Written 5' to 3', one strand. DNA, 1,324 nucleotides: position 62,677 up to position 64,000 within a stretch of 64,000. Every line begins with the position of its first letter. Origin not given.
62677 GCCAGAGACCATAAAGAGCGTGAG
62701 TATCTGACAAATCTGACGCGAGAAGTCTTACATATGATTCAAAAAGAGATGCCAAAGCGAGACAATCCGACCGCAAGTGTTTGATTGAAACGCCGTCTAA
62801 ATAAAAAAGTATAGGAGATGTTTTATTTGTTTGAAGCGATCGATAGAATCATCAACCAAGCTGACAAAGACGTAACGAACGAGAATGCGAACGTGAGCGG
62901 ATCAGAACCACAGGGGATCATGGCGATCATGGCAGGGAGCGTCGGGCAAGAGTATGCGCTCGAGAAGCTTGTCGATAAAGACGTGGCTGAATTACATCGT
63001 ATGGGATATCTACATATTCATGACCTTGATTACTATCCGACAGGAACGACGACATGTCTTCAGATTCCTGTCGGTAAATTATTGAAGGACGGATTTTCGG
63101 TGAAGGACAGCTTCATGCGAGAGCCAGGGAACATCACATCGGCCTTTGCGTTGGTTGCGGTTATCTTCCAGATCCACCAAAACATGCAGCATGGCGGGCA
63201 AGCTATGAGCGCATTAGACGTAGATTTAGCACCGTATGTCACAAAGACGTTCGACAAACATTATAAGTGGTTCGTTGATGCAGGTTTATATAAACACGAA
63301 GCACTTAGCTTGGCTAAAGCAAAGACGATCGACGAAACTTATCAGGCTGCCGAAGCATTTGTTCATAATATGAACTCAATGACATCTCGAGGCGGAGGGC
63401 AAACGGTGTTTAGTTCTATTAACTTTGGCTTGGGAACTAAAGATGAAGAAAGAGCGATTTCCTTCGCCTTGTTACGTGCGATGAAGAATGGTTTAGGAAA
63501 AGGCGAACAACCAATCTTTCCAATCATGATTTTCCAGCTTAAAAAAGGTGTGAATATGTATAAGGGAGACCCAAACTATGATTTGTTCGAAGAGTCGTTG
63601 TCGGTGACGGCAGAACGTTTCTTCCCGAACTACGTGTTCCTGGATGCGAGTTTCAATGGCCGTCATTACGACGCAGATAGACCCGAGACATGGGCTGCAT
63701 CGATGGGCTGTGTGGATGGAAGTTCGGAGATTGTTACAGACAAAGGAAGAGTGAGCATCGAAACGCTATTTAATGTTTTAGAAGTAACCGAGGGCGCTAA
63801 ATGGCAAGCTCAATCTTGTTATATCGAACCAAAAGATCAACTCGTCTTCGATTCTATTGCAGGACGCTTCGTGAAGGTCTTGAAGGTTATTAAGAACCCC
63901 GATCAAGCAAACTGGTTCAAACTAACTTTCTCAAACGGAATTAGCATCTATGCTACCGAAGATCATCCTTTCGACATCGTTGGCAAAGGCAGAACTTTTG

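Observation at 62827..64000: nrdD carries an intein inserted at the conserved MGC active-site motif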

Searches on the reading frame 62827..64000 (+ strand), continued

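Call 20: search_solved_structures(query=P0001, max_evalue=0.001, show_alignments=2)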
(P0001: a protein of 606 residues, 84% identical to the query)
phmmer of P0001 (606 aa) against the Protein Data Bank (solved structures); distinct sequences matched with E-value up to 0.001: 5.
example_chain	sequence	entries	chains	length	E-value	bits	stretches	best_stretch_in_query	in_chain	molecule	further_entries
8p23_A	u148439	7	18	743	3.4e-146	491.4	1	7-606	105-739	Anaerobic ribonucleoside-triphosphate reductase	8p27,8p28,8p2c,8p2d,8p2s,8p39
1h78_A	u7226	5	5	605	6.9e-76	259.2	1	4-605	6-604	ANAEROBIC RIBONUCLEOTIDE-TRIPHOSPHATE REDUCTASE LARGE CHAIN | ANAEROBIC RIBONUCLEOTIDE-TRIPHOSPHATE REDUCTASE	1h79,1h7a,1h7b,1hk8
9d3x_A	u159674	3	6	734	5.6e-74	252.9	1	5-605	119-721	Anaerobic ribonucleoside-triphosphate reductase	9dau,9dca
4coi_A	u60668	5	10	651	1.6e-06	30.2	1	409-586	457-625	ANAEROBIC RIBONUCLEOSIDE-TRIPHOSPHATE REDUCTASE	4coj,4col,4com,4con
4u3e_A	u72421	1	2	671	1.7e-06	30.1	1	409-586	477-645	Ribonucleoside triphosphate reductase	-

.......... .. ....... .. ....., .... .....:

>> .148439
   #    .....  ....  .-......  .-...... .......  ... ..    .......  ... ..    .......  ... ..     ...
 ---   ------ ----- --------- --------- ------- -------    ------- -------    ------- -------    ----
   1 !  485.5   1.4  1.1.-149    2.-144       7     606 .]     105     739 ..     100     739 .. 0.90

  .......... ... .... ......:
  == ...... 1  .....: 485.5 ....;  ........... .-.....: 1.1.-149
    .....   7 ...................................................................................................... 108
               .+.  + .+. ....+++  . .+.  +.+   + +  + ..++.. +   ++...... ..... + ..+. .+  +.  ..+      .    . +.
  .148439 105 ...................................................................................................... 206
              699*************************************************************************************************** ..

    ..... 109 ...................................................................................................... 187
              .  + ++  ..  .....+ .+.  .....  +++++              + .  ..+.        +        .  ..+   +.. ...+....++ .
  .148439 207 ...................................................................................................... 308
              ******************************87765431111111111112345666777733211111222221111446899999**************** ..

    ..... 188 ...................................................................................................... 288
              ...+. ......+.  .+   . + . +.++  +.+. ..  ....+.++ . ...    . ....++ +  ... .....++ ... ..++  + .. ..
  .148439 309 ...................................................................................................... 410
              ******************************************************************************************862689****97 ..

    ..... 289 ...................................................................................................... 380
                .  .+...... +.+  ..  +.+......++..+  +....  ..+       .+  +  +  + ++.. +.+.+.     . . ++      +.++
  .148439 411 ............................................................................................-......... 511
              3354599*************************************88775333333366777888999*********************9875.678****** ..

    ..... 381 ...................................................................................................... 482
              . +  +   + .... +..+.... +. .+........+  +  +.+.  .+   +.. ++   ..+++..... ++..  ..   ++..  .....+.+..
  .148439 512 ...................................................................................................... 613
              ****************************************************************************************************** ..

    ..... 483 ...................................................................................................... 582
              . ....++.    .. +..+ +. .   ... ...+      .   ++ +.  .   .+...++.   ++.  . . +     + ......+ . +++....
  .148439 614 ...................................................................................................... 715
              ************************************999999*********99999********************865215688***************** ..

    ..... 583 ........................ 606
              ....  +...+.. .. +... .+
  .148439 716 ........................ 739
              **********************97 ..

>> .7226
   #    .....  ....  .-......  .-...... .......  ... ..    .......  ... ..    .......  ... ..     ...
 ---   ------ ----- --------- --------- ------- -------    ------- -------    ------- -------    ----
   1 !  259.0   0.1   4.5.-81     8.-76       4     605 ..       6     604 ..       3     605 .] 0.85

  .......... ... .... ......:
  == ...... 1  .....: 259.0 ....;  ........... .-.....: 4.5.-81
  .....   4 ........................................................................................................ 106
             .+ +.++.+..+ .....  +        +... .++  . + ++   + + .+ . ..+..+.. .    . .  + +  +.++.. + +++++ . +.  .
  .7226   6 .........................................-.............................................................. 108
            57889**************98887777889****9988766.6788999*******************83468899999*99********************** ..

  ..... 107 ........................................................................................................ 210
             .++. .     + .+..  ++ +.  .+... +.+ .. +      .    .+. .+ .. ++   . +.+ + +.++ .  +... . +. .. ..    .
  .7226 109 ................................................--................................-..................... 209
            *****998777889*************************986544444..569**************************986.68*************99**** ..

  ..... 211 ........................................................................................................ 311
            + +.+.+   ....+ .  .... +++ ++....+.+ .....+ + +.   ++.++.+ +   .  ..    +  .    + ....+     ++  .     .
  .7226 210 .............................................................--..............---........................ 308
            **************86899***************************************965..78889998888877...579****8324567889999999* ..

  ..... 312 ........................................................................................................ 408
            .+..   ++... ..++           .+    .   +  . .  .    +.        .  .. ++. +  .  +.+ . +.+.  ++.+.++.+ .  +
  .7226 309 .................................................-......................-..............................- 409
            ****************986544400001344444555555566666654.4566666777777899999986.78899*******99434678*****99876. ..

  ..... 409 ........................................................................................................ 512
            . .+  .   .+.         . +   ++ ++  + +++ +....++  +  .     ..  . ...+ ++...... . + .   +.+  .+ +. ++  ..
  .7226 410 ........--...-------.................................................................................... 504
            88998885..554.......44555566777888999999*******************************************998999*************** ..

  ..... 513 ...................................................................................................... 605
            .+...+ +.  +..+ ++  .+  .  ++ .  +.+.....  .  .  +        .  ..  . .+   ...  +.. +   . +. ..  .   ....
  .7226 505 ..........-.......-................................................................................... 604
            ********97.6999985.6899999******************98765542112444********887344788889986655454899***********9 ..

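Call 40: find_encoding_contigs(protein=P0001, flank=10000, max_places=4)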
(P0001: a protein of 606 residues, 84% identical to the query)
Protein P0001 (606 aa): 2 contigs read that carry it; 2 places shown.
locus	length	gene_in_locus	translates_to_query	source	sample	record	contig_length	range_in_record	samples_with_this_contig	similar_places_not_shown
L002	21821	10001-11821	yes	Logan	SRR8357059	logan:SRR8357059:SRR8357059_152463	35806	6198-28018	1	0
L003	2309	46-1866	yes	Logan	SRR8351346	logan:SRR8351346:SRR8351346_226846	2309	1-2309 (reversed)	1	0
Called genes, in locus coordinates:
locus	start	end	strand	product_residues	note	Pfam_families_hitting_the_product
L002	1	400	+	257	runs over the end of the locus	PF00149:Metallophos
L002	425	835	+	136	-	-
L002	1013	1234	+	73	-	-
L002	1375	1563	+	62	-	-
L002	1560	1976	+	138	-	-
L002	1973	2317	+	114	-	-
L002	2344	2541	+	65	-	-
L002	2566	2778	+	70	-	-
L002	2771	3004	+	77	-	-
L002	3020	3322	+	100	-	-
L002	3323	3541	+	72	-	-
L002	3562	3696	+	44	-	-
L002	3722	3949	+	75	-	-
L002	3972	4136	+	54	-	-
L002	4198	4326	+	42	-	-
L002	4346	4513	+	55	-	-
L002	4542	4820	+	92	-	-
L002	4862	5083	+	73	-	-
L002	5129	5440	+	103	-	-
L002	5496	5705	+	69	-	-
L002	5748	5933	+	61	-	-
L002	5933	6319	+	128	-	-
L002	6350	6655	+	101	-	-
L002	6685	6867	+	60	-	-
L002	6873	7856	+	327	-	-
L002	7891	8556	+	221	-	-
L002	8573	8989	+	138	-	-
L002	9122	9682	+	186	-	-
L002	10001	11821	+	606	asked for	PF13597:NRDD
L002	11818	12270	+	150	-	PF13353:Fer4_12, PF04055:Radical_SAM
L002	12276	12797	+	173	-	-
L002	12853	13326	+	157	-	PF13489:Methyltransf_23 (weak)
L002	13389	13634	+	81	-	PF07927:HicA_toxin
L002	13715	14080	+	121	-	PF15919:HicB_lk_antitox, PF05534:HicB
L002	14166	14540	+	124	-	-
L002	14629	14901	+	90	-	-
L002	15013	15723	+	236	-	PF00145:DNA_methylase (weak)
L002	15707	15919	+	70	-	-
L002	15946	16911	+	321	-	PF00145:DNA_methylase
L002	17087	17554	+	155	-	-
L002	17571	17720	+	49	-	-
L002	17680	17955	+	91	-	-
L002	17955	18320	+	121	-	-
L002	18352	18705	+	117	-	-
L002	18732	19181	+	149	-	-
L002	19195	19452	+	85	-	-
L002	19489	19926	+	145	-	-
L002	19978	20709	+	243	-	PF04446:Thg1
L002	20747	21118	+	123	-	-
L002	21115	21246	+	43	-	-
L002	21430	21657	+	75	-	-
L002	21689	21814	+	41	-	-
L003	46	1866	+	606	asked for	PF13597:NRDD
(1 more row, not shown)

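Call 75: get_annotated_region(hit=H2, flank=1500)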
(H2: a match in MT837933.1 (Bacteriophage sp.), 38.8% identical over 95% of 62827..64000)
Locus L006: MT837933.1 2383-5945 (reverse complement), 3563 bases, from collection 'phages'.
description: UNVERIFIED: Bacteriophage sp. clone scaffold_6190 genomic sequence.
organism: Bacteriophage sp. (NCBI taxid 38018)
taxonomy: Viruses
host: -; source: human fecal samples; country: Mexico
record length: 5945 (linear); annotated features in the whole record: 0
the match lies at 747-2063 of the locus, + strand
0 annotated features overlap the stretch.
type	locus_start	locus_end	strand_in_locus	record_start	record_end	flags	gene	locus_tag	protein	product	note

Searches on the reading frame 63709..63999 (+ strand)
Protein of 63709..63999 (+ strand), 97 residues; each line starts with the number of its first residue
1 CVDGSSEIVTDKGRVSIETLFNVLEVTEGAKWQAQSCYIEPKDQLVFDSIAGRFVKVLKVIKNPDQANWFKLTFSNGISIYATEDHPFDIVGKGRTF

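Call 19: find_homologous_proteins(query=window:63709-63999:+, max_evalue=0.01)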
Query seq(97 aa): 2 candidates shared short words with the query, none scored E <= 0.01.

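Call 25: search_dna_similar(query=window:63709-63999:+, collection=phages, mode=protein, max_evalue=0.1, max_rows=40)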
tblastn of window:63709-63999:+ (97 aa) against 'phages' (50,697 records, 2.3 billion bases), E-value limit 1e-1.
Records with a match: 1; places in all: 1; records where one place covers at least 80% of the query: 0.
Best place of each record, by identity: <60% 1.
By first word of the organism name: Eggerthella 1.
By host as written in the record: Eggerthella lenta DA753 1.
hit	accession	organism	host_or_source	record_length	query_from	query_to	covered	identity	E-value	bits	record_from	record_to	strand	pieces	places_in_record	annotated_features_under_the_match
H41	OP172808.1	Eggerthella phage EL753P1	Eggerthella lenta DA753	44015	38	97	62%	48.3%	5e-9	57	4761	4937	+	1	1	nrdD: anaerobic ribonucleoside-triphosphate reductase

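Call 29: search_protein_representatives(protein=window:63709-63999:+)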
Query: 97 residues. Proteins with E-value up to 0.001 (for the whole library): 83; up to 1e-10: 4; up to 1e-30: 1. The best 83 are listed.
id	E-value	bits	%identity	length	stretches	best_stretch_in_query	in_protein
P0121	2.1e-57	206.9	100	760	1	1-97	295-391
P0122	1.3e-12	63.3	50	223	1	34-97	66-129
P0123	5.3e-11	58.2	51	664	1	34-96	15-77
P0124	6.5e-11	57.9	52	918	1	34-97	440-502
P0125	4.6e-10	55.2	47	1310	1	1-97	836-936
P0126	5.6e-10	54.9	51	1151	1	33-97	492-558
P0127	1.5e-09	53.5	44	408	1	20-97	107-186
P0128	1.7e-09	53.3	49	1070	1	37-95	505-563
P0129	2.3e-09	52.9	44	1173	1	26-97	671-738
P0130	5.7e-09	51.7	47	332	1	41-97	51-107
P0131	9.2e-09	51.0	47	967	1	34-94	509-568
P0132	1.9e-08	50.0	44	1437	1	5-97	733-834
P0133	2.2e-08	49.8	39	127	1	4-88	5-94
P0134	2.5e-08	49.6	21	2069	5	3-81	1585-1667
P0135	4.8e-08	48.7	43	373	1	1-89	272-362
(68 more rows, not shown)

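Call 32: find_encoding_contigs(protein=P0121, flank=10000, max_places=6)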
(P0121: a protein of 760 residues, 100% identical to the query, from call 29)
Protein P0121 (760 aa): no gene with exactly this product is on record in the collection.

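Call 33: list_cluster_members(proteins=[P0121, P0001])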
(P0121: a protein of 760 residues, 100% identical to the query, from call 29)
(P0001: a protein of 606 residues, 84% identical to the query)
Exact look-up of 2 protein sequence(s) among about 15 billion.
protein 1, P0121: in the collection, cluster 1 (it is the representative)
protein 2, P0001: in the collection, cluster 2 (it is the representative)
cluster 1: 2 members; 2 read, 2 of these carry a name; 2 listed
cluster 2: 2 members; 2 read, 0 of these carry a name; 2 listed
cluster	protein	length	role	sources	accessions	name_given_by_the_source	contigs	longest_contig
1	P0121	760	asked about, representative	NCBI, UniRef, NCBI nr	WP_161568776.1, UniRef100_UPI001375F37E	anaerobic ribonucleoside-triphosphate reductase [Exiguobacterium sp. SH5S4] | anaerobic ribonucleoside-triphosphate reductase n=1 Tax=Exiguobacterium sp. SH5S4 ...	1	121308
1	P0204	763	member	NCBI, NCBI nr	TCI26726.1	hypothetical protein EVJ32_04955 [Exiguobacterium sp. SH5S4]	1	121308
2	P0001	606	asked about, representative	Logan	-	-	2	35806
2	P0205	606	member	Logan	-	-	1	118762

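Call 38: search_protein_families(library=ncbifam, proteins=[P0121], max_evalue=1)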
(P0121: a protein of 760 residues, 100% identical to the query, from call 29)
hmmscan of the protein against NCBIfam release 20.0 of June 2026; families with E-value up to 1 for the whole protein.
P0121 (760 aa): 13 families
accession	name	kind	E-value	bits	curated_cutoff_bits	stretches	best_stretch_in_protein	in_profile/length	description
NF011292.0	PRK14704.1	equivalog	1.5e-221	737.3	736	2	444-759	299-617/618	anaerobic ribonucleoside triphosphate reductase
NF005497.0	PRK07111.1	equivalog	3.1e-218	726.8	764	3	436-759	419-743/746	anaerobic ribonucleoside triphosphate reductase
TIGR02487.1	NrdD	equivalog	9.1e-164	546.2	326.35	2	412-759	240-581/581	anaerobic ribonucleoside-triphosphate reductase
NF006732.0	PRK09263.1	equivalog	1.1e-110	371.2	657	2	453-760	391-706/712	anaerobic ribonucleoside-triphosphate reductase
NF006126.0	PRK08270.1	equivalog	1.3e-38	132.7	548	2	467-758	402-680/684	ribonucleoside triphosphate reductase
NF006358.0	PRK08579.1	equivalog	4e-25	88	585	2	467-757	333-620/624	anaerobic ribonucleoside triphosphate reductase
NF006127.0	PRK08271.1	equivalog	4.9e-18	64.9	545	1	442-751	322-618/631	anaerobic ribonucleoside-triphosphate reductase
TIGR02827.1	RNR_anaer_Bdell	equivalog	2.5e-13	49.4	568.3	1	545-740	389-579/596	anaerobic ribonucleoside-triphosphate reductase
TIGR01445.1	intein_Nterm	domain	2.7e-06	28.3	24.5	1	295-382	1-81/83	intein N-terminal splicing region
TIGR04165.1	methano_modCys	hypoth_equivalog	0.042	14.1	60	1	717-731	7-20/50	TIGR04165 family Cys-rich peptide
NF041664.1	RNAP_arch_Epp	equivalog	0.13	12.2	50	1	707-728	3-23/57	transcription elongation factor subunit Spt4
NF006224.0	PRK08351.1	equivalog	0.19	11.8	108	1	707-728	6-26/61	DNA-directed RNA polymerase subunit E''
NF011481.0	PRK14890.1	equivalog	0.22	11.6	61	1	705-724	39-57/61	putative Zn-ribbon RNA-binding protein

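Call 39: search_protein_families(library=pfam, proteins=[P0121], max_evalue=1)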
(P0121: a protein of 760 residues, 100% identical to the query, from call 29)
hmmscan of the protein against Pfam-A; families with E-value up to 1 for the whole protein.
P0121 (760 aa): 4 families
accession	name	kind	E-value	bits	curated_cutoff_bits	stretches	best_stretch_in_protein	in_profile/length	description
PF13597.11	NRDD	-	2.3e-164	548.6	26.2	2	406-759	221-562/562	Anaerobic ribonucleoside-triphosphate reductase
PF14890.11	Intein_splicing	-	0.0047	17.2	35.8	1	337-460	37-115/155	Intein splicing domain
PF18551.6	TackOD1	-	0.05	13.6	32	1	705-743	75-114/188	Thaumarchaeal output domain 1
PF01155.25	HypA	-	0.13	12.7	28.9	1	671-729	32-98/112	Hydrogenase/urease nickel incorporation, metallochaperone, hypA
